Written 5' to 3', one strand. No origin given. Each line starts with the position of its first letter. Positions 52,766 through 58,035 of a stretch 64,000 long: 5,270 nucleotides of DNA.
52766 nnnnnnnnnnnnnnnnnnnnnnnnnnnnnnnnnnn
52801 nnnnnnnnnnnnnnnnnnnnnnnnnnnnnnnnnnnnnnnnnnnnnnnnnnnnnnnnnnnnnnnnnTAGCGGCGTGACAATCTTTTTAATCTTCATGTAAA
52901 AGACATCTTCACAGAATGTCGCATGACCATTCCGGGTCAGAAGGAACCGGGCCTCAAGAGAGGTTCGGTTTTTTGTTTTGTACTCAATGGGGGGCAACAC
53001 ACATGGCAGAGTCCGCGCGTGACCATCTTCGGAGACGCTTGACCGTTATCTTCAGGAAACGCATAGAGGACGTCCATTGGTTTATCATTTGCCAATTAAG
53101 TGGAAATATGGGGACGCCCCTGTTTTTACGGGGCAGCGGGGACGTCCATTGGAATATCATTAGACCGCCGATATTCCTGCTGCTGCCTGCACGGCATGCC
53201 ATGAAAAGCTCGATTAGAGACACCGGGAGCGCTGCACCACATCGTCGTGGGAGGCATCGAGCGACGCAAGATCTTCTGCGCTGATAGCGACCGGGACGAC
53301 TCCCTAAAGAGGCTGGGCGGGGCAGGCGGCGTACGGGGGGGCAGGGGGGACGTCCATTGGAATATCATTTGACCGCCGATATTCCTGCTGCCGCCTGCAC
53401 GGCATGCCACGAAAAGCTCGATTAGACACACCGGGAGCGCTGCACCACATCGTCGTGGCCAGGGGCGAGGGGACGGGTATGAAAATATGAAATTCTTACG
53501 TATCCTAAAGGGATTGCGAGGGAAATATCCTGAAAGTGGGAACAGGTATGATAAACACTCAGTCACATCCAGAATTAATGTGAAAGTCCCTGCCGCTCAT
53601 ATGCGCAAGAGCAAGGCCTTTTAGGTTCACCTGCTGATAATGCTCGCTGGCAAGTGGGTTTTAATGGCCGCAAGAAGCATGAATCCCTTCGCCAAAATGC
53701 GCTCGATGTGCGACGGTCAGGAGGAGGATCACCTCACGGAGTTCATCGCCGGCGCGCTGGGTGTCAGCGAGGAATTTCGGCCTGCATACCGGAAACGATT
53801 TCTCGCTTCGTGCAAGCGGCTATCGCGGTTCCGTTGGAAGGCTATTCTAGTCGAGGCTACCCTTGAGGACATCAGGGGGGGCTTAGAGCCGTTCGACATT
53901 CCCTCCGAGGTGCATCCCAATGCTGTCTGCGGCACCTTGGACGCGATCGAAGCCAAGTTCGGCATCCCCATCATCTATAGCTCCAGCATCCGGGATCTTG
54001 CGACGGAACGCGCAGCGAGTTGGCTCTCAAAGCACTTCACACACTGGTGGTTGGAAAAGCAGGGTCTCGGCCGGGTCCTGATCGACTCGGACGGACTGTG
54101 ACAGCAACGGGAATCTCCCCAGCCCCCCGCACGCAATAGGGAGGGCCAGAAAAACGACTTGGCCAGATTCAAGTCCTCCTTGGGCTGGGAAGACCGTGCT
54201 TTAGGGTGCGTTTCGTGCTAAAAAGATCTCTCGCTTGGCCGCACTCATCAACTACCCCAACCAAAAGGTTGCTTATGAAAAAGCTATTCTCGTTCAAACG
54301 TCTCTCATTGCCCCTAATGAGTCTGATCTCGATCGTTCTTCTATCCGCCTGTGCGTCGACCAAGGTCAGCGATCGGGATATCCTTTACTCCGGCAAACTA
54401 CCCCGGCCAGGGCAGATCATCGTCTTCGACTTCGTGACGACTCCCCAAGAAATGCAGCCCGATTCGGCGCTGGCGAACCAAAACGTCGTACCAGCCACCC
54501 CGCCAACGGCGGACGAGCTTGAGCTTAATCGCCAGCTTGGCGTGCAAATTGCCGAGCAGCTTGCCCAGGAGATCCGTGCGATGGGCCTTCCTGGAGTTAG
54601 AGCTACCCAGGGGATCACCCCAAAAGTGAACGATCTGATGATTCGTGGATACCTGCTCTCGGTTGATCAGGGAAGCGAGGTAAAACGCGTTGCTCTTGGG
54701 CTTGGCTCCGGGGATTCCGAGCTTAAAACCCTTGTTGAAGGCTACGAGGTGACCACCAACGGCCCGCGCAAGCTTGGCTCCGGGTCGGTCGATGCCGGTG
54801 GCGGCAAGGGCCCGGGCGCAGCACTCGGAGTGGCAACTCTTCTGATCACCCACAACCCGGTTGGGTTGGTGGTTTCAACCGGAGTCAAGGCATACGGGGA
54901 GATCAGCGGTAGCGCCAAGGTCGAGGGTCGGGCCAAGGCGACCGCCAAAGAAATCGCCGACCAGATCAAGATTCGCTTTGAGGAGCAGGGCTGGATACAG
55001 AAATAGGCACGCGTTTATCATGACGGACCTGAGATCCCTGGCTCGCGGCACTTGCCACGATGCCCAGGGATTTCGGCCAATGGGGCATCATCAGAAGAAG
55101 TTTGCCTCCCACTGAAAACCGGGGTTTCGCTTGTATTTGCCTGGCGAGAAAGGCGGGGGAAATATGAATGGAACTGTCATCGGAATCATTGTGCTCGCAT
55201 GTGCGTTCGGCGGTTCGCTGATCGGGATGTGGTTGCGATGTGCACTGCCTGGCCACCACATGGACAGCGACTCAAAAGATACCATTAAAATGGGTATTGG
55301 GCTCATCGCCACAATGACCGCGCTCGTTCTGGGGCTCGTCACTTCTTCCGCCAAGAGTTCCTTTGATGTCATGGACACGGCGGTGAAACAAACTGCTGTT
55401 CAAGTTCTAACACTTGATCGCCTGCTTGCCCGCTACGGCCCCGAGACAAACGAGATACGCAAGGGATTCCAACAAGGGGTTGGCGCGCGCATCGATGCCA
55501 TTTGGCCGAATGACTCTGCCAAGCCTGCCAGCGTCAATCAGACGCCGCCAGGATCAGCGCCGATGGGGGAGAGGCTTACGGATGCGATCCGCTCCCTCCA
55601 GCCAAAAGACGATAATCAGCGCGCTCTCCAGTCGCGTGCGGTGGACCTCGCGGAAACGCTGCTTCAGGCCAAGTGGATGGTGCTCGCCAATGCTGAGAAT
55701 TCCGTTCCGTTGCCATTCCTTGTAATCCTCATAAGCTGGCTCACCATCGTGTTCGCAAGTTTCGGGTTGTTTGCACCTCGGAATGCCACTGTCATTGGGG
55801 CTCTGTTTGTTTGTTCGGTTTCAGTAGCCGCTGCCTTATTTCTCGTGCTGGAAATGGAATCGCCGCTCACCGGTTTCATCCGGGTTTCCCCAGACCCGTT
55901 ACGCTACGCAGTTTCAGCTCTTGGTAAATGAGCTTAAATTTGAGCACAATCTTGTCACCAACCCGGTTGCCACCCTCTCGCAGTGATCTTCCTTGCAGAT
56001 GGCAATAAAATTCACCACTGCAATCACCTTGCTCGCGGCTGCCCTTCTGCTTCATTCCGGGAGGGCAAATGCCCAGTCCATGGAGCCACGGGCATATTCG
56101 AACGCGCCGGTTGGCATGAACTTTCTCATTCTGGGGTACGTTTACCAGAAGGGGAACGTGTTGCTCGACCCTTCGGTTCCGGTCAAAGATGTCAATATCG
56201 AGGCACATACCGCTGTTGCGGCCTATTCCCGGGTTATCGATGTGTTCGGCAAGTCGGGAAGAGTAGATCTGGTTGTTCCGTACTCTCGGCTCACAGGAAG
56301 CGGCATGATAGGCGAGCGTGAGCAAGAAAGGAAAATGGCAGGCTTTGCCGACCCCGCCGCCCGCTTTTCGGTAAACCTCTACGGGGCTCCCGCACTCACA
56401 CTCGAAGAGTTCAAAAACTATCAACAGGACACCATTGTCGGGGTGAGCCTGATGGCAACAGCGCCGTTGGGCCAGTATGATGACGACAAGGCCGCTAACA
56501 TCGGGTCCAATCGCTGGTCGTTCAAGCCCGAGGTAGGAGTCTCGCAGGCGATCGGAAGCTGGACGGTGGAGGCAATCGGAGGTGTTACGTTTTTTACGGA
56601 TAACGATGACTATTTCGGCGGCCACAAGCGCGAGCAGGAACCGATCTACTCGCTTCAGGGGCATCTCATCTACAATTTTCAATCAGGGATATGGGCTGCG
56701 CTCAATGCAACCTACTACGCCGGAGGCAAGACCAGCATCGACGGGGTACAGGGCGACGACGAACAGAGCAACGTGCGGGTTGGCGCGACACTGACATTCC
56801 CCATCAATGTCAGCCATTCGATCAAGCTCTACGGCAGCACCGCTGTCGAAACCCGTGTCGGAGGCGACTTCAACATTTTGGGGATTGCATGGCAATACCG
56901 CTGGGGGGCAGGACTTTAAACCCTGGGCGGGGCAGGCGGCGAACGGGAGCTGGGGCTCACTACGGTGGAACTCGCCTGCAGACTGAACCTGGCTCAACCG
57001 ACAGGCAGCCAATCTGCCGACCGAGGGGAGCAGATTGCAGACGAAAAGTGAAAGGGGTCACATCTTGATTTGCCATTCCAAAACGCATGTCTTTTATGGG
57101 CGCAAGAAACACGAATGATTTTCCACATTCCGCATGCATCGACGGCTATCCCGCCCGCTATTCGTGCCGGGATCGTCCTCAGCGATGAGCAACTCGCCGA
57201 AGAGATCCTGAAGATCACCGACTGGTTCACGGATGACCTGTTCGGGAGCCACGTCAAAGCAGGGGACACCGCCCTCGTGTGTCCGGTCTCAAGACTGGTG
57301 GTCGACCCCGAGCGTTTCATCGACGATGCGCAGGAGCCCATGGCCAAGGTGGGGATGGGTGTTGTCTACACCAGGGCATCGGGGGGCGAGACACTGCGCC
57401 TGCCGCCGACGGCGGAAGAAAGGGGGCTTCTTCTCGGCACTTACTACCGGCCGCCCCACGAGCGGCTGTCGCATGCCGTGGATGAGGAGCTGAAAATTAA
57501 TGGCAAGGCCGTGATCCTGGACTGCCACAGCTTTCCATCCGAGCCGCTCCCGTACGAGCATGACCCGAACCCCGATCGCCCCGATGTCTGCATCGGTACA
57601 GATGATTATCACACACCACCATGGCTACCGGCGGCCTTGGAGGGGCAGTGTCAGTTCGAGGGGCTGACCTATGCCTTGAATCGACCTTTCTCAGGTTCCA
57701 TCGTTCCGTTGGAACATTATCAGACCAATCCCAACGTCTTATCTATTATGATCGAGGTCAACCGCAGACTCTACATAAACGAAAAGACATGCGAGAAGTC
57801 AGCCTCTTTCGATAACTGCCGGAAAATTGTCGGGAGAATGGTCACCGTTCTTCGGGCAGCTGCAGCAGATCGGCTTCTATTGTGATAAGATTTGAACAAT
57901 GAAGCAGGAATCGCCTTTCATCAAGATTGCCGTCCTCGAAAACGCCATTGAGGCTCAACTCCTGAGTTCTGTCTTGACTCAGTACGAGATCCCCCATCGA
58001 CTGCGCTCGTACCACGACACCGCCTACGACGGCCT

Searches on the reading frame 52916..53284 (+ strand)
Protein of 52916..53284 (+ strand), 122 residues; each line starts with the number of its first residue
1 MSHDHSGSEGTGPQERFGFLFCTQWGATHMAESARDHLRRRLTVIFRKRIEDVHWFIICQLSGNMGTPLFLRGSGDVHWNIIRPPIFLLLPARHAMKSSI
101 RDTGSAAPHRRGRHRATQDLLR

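Call 8: search_protein_families(library=pfam, max_evalue=1, proteins=[window:52916-53284:+])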
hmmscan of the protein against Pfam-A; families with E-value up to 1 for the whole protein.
window:52916-53284:+ (122 aa): 1 family
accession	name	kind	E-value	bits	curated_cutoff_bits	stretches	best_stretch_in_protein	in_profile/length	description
PF17263.7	DUF5329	-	0.053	14.2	27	1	26-57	25-57/95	Family of unknown function (DUF5329)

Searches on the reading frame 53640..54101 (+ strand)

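Call 26: search_protein_families(library=pfam, max_evalue=0.001, proteins=[window:53640-54101:+])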
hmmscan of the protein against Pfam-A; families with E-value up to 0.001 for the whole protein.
window:53640-54101:+ (153 aa): 0 families

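Call 46: search_protein_families(library=ncbifam, max_evalue=1, proteins=[window:53640-54101:+])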
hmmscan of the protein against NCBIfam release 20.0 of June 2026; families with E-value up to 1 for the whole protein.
window:53640-54101:+ (153 aa): 1 family
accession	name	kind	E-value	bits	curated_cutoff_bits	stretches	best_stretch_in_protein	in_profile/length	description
NF010337.0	PRK13766.1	equivalog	0.0022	16.2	610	1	89-121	656-688/781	Hef nuclease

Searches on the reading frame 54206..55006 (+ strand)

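Call 26: search_protein_families(library=pfam, max_evalue=0.001, proteins=[window:54206-55006:+])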
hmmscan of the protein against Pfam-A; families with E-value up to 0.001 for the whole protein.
window:54206-55006:+ (266 aa): 1 family
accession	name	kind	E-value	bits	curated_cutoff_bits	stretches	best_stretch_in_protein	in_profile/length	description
PF14366.11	DUF4410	-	6.3e-16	58.9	26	1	71-211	1-115/120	Domain of unknown function (DUF4410)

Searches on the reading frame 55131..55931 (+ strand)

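Call 26: search_protein_families(library=pfam, max_evalue=0.001, proteins=[window:55131-55931:+])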
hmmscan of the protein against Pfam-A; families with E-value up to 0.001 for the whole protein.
window:55131-55931:+ (266 aa): 1 family
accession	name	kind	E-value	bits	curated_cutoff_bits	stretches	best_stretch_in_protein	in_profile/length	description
PF14023.12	Bestrophin-like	-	1.8e-35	123.1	32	1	24-257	2-232/232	Bestrophin-like domain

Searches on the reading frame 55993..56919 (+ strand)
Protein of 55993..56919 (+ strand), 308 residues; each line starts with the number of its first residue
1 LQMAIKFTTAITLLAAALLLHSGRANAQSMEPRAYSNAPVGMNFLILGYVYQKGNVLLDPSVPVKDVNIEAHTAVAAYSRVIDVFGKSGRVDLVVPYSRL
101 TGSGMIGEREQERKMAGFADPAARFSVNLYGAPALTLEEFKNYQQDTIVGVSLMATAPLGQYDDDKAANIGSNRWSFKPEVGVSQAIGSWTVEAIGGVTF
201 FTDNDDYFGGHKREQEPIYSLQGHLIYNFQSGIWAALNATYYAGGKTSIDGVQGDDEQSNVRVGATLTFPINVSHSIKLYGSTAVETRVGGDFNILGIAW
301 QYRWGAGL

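Call 26: search_protein_families(library=pfam, max_evalue=0.001, proteins=[window:55993-56919:+])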
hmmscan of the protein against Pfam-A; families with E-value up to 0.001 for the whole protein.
window:55993-56919:+ (308 aa): 1 family
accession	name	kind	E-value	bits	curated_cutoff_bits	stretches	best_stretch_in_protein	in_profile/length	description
PF13557.12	Phenol_MetA_deg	-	2.4e-21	77.3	22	1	62-291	13-235/242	Putative MetA-pathway of phenol degradation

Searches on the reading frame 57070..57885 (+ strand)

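Call 26: search_protein_families(library=pfam, max_evalue=0.001, proteins=[window:57070-57885:+])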
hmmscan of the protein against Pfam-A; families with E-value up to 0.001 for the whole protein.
window:57070-57885:+ (271 aa): 1 family
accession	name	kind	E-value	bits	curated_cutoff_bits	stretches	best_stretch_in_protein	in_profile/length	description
PF05013.17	FGase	-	9.8e-51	173.4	28.9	1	15-235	2-218/219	N-formylglutamate amidohydrolase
